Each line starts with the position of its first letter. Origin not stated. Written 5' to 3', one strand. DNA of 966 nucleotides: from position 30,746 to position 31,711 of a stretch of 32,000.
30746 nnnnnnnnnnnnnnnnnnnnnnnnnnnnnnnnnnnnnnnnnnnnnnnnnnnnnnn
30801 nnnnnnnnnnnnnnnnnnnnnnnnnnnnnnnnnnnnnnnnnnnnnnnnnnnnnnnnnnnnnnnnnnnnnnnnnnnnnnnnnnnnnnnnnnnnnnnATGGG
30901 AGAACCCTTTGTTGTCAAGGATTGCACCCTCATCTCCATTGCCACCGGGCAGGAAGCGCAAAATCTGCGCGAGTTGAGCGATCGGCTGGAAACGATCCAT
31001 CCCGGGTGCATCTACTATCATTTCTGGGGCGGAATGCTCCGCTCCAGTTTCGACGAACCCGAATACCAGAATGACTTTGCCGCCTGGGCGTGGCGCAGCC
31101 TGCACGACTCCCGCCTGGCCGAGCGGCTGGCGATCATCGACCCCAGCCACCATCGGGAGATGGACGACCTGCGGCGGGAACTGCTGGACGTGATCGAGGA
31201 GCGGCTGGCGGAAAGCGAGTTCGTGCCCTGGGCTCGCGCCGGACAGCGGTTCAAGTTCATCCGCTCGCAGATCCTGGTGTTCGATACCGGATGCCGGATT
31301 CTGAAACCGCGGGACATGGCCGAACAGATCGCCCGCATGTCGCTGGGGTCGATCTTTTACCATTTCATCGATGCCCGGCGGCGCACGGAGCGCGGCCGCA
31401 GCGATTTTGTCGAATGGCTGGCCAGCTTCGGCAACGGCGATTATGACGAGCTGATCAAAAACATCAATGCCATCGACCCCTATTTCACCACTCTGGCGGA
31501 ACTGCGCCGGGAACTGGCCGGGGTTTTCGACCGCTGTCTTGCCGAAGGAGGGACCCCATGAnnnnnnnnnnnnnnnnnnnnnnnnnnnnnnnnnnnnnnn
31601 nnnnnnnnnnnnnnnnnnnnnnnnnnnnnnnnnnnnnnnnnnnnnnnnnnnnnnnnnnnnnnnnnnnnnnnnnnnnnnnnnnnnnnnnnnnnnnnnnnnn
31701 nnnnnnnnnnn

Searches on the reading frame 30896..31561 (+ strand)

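Call 10: search_protein_families(library=pfam, proteins=[window:30896-31561:+])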
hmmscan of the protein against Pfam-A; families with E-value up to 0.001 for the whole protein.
window:30896-31561:+ (221 aa): 1 family
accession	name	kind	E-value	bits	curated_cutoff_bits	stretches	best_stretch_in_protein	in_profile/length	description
PF19027.5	DUF5752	-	1e-84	283.5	23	1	3-211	2-207/208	Family of unknown function (DUF5752)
